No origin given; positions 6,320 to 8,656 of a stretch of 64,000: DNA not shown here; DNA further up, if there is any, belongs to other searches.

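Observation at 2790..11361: The trpE-trpG junction carries a PrsK/PrsR signalling module plus DUF1631 instead of being contiguous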

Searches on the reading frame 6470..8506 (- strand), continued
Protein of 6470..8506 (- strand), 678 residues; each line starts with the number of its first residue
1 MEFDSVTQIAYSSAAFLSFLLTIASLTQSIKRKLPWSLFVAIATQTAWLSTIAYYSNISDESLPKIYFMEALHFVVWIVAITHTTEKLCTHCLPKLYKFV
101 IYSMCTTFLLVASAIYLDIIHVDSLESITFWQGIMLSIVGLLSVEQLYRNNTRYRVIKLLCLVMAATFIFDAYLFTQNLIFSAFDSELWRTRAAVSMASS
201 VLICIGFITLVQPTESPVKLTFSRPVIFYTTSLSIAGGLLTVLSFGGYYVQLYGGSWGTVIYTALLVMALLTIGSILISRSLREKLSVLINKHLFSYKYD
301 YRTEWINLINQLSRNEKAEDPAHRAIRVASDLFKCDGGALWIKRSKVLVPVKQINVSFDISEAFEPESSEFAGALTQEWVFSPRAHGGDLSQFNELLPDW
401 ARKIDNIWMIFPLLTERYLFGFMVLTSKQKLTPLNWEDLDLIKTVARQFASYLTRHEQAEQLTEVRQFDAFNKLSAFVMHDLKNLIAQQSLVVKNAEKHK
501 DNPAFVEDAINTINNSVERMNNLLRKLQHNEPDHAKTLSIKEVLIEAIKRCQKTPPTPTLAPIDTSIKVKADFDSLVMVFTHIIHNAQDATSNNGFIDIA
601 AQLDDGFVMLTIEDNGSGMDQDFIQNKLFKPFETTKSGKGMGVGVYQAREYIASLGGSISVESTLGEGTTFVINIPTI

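Call 77: find_homologous_proteins(query=A3, max_evalue=1e-20)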
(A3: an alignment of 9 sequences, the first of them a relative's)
Query A3 (9 sequences) (881 aa, profile of the alignment): 218 proteins with E <= 1e-20 among 8000 candidates; the best 120 are listed.
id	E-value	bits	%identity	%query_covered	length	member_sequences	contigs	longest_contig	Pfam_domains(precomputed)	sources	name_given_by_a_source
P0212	0.0e+0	1147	100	100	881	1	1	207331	PF13431.13,PF09976.16,PF23914.2,PF13414.13,PF23558.2,PF13428.13,PF25064.2,PF14559.13,PF24575.2,PF00515.35,PF12895.14,PF13424.13,PF13432.13,PF13181.13,PF07719.24,PF13174.13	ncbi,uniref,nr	ncbi:tetratricopeptide repeat protein [Exilibacterium tricleocarpae]|uniref:Tetratricopeptide repeat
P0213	0.0e+0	1039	32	98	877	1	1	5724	PF10602.16,PF25060.1,PF13414.13,PF12569.15,PF13374.13,PF24575.2,PF00515.35,PF13424.13,PF13429.13,PF07719.24,PF13174.13,PF13431.13,PF23914.2,PF25062.2,PF13176.13,PF13428.13,PF25064.2,PF14559.13,PF13371.13,PF20431.5,PF12895.14,PF21033.5,PF13432.13,PF09295.17,PF13181.13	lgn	-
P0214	1.6e-291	988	53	96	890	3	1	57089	PF13431.13,PF23914.2,PF25060.1,PF13414.13,PF13176.13,PF13428.13,PF14559.13,PF00515.35,PF12895.14,PF13424.13,PF13432.13,PF13429.13,PF13181.13,PF07719.24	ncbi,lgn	-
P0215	4.1e-268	910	37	97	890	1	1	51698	PF25060.1,PF13414.13,PF16918.12,PF09613.17,PF13374.13,PF07721.21,PF24575.2,PF00515.35,PF13424.13,PF13429.13,PF14561.13,PF07719.24,PF13174.13,PF20308.5,PF25063.1,PF14853.13,PF13431.13,PF23914.2,PF25062.2,PF13176.13,PF13428.13,PF25064.2,PF14559.13,PF13371.13,PF12895.14,PF13432.13,PF09295.17,PF13181.13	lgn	-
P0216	7.6e-253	860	38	96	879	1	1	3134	PF25063.1,PF13431.13,PF23914.2,PF25060.1,PF25062.2,PF13414.13,PF25058.2,PF13176.13,PF13428.13,PF23241.2,PF25064.2,PF13374.13,PF07721.21,PF14559.13,PF24575.2,PF13371.13,PF00515.35,PF12895.14,PF13424.13,PF13432.13,PF13429.13,PF13181.13,PF07719.24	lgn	-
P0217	1.4e-235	803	66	76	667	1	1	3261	PF25063.1,PF13431.13,PF23914.2,PF25060.1,PF25062.2,PF13414.13,PF23558.2,PF13176.13,PF13428.13,PF25064.2,PF14559.13,PF24575.2,PF13371.13,PF00515.35,PF12895.14,PF13424.13,PF13432.13,PF13429.13,PF13181.13,PF07719.24,PF13174.13,PF20308.5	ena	-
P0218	1.6e-232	793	33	98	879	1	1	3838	PF25063.1,PF13431.13,PF23914.2,PF25060.1,PF25062.2,PF13414.13,PF25058.2,PF13176.13,PF13428.13,PF25064.2,PF14559.13,PF13371.13,PF00515.35,PF12895.14,PF13424.13,PF21033.5,PF13432.13,PF09295.17,PF13429.13,PF13181.13,PF07719.24,PF13174.13,PF20308.5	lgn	-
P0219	2.7e-231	789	32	99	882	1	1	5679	PF13431.13,PF23914.2,PF25060.1,PF25062.2,PF13414.13,PF16918.12,PF23558.2,PF13176.13,PF09613.17,PF13428.13,PF25064.2,PF14559.13,PF13371.13,PF00515.35,PF12895.14,PF13424.13,PF21033.5,PF13432.13,PF09295.17,PF13429.13,PF13181.13,PF07719.24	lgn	-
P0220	1.7e-228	779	36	98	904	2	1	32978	PF25063.1,PF13431.13,PF09976.16,PF23914.2,PF25060.1,PF25062.2,PF13414.13,PF25058.2,PF23558.2,PF13176.13,PF09613.17,PF13428.13,PF25064.2,PF07721.21,PF14559.13,PF00515.35,PF12895.14,PF13424.13,PF13432.13,PF13181.13,PF07719.24,PF13174.13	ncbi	-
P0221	2.5e-228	779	34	97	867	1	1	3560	PF13431.13,PF23914.2,PF25060.1,PF25062.2,PF13428.13,PF14559.13,PF13371.13,PF00515.35,PF12895.14,PF13424.13,PF13432.13,PF13429.13,PF13181.13,PF07719.24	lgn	-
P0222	6.0e-224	764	34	94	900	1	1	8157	PF09976.16,PF25060.1,PF13414.13,PF23558.2,PF12569.15,PF09613.17,PF23241.2,PF07721.21,PF24575.2,PF00515.35,PF13424.13,PF13429.13,PF07719.24,PF13174.13,PF13431.13,PF23914.2,PF25062.2,PF25058.2,PF13176.13,PF13428.13,PF25064.2,PF14559.13,PF13371.13,PF17874.8,PF12895.14,PF21033.5,PF13432.13,PF09295.17,PF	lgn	-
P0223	1.0e-219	750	34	98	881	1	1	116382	PF14853.13,PF13431.13,PF09976.16,PF23914.2,PF25060.1,PF25062.2,PF13414.13,PF25058.2,PF12569.15,PF09613.17,PF13428.13,PF25064.2,PF14559.13,PF24575.2,PF13371.13,PF00515.35,PF12895.14,PF13424.13,PF13432.13,PF13429.13,PF13181.13,PF07719.24,PF13174.13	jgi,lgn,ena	-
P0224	2.3e-211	723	34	96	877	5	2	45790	PF13431.13,PF23914.2,PF25060.1,PF25062.2,PF13414.13,PF25058.2,PF23558.2,PF13176.13,PF13428.13,PF25064.2,PF13374.13,PF14559.13,PF13371.13,PF00515.35,PF12895.14,PF13424.13,PF13432.13,PF13429.13,PF13181.13,PF07719.24,PF13174.13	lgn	-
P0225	3.6e-205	702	29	98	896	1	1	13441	PF13431.13,PF23914.2,PF25062.2,PF13414.13,PF13176.13,PF13428.13,PF25064.2,PF14559.13,PF00515.35,PF12895.14,PF13424.13,PF13432.13,PF13429.13,PF13181.13,PF07719.24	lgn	-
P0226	4.1e-182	626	29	98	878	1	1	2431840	PF13431.13,PF23914.2,PF25062.2,PF13414.13,PF25058.2,PF13176.13,PF13428.13,PF25064.2,PF07721.21,PF14559.13,PF24575.2,PF13371.13,PF00515.35,PF12895.14,PF13424.13,PF13432.13,PF13429.13,PF13181.13,PF07719.24,PF13174.13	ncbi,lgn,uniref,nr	ncbi:putative PEP-CTERM system TPR-repeat lipoprotein [Marinobacter antarcticus]|uniref:Putative PEP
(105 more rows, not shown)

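Call 91: search_protein_families(library=ncbifam, proteins=[L021:15976-17307:-, L021:17544-18380:+, L021:18426-19694:-, L021:19691-20830:-, L021:21376-21945:-], max_evalue=0.000001)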
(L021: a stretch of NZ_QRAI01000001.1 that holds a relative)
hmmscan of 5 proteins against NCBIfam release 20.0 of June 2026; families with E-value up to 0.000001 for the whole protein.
L021:15976-17307:- (443 aa): 0 families

L021:17544-18380:+ (278 aa): 4 families
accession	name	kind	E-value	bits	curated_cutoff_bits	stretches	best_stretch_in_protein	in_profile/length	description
TIGR00696.1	wecG_tagA_cpsF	superfamily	4.4e-36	124.3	69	1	77-258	4-176/178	WecB/TagA/CpsF family glycosyltransferase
NF041872.1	EPS_EpsA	equivalog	7.2e-33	114.1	500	1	36-268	23-256/265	exopolysaccharide biosynthesis glycosyltransferase EpsA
NF002980.1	PRK03692.1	equivalog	1.7e-29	103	323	1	27-257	5-228/240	lipopolysaccharide N-acetylmannosaminouronosyltransferase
NF041710.1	UDPacetylman_taseTarA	equivalog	1.8e-25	89.9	350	1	27-265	5-238/247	N-acetylglucosaminyldiphosphoundecaprenol N-acetyl-beta-D-mannosaminyltransferase TarA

L021:18426-19694:- (422 aa): 28 families (the best 25 are shown)
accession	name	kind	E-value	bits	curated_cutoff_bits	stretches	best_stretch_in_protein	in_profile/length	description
NF041879.1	EPS_EpsH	equivalog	2.1e-79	267.3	800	1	4-420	1-416/431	exopolysaccharide biosynthesis glycosyltransferase EpsH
TIGR03449.1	mycothiol_MshA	equivalog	3.2e-26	92.2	462.5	1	191-420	165-403/406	D-inositol-3-phosphate glycosyltransferase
NF041876.1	EPS_EpsE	equivalog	1.5e-22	80.4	400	1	236-403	209-379/389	exopolysaccharide biosynthesis GT4 family glycosyltransferase EpsE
TIGR03088.1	stp2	hypoth_equivalog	7.1e-21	74.7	409.05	1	229-419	175-372/374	TIGR03088 family PEP-CTERM/XrtA system glycosyltransferase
TIGR02149.1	glgA_Coryne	subfamily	2.8e-19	69.5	302.4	1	186-421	140-391/391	glycogen synthase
TIGR03999.1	thiol_BshA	equivalog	1e-17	64.2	273.7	1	274-421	231-374/375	N-acetyl-alpha-D-glucosaminyl L-malate synthase BshA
TIGR04047.1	MSMEG_0565_glyc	hypoth_equivalog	5.8e-16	58.5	259.85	1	290-417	248-371/373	MSMEG_0565 family glycosyltransferase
NF046085.1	XrtY_assoc_Gly1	equivalog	1.2e-15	57.3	400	1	222-418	189-382/387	XrtY-associated glycosyltransferase XYAG1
NF047684.1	TeichurnBiosyTuaC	equivalog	1.3e-15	57.2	550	1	244-418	222-387/391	teichuronic acid biosynthesis protein TuaC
TIGR04157.1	glyco_rSAM_CFB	subfamily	1.9e-15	56.8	400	1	184-364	163-348/406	TIGR04157 family glycosyltransferase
TIGR04063.1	stp3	hypoth_equivalog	5.2e-15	55.2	442.05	1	244-421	216-396/397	TIGR04063 family PEP-CTERM/XrtA system glycosyltransferase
NF012028.0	PRK15484.1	subfamily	2.2e-14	53.4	618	1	241-416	193-374/380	lipopolysaccharide N-acetylglucosaminyltransferase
NF049988.1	MGlcDAGSynMgs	equivalog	3.6e-14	52.9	400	1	241-421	213-388/398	alpha-monoglucosyldiacylglycerol synthase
NF050063.1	ProtGlycPglJ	equivalog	2.6e-13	49.9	500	1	187-405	141-351/363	N-acetylgalactosamine-N,N'-diacetylbacillosaminyl-diphospho-undecaprenol 4-alpha-N-acetylgalactosaminyltransferase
NF053787.1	GlcN_PG_synth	equivalog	1.2e-12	47.4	480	1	244-421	200-360/361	N-acetylglucosaminyl phosphatidylglycerol synthase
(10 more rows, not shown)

L021:19691-20830:- (379 aa): 28 families (the best 25 are shown)
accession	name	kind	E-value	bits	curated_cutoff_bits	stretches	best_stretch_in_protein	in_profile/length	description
TIGR03999.1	thiol_BshA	equivalog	1.1e-33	116.7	273.7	1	158-367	166-372/375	N-acetyl-alpha-D-glucosaminyl L-malate synthase BshA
TIGR03088.1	stp2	hypoth_equivalog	2.4e-32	112.4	409.05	1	65-355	62-360/374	TIGR03088 family PEP-CTERM/XrtA system glycosyltransferase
TIGR03449.1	mycothiol_MshA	equivalog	6.1e-25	88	462.5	1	145-350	174-386/406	D-inositol-3-phosphate glycosyltransferase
TIGR02149.1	glgA_Coryne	subfamily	2.3e-21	76.4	302.4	1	152-326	162-341/391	glycogen synthase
TIGR04063.1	stp3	hypoth_equivalog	1.2e-18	67.2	442.05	1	155-355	176-382/397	TIGR04063 family PEP-CTERM/XrtA system glycosyltransferase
NF041876.1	EPS_EpsE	equivalog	2.5e-18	66.5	400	1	141-354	167-382/389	exopolysaccharide biosynthesis GT4 family glycosyltransferase EpsE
NF011726.0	PRK15179.1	equivalog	1.5e-17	63.2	733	1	154-363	477-689/694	Vi polysaccharide biosynthesis protein TviE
TIGR04157.1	glyco_rSAM_CFB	subfamily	1.5e-16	60.4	400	1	139-321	173-353/406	TIGR04157 family glycosyltransferase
NF053787.1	GlcN_PG_synth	equivalog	1.9e-16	59.9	480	1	146-367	151-358/361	N-acetylglucosaminyl phosphatidylglycerol synthase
NF038295.1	EPS_HpsP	equivalog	2.1e-15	56.7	550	1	143-366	163-385/388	hormogonium polysaccharide biosynthesis glycosyltransferase HpsP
NF047684.1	TeichurnBiosyTuaC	equivalog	2.1e-14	53.3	550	1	159-303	185-324/391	teichuronic acid biosynthesis protein TuaC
NF049988.1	MGlcDAGSynMgs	equivalog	4.9e-13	49.2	400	1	159-378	176-397/398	alpha-monoglucosyldiacylglycerol synthase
TIGR04047.1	MSMEG_0565_glyc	hypoth_equivalog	1.1e-12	47.8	259.85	1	141-350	144-357/373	MSMEG_0565 family glycosyltransferase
TIGR02095.1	glgA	subfamily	1.8e-12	46.7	328.45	1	182-314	280-414/477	glycogen/starch synthase, ADP-glucose type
NF050063.1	ProtGlycPglJ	equivalog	2.5e-12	46.7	500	1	145-339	154-337/363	N-acetylgalactosamine-N,N'-diacetylbacillosaminyl-diphospho-undecaprenol 4-alpha-N-acetylgalactosaminyltransferase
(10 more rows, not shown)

L021:21376-21945:- (189 aa): 0 families
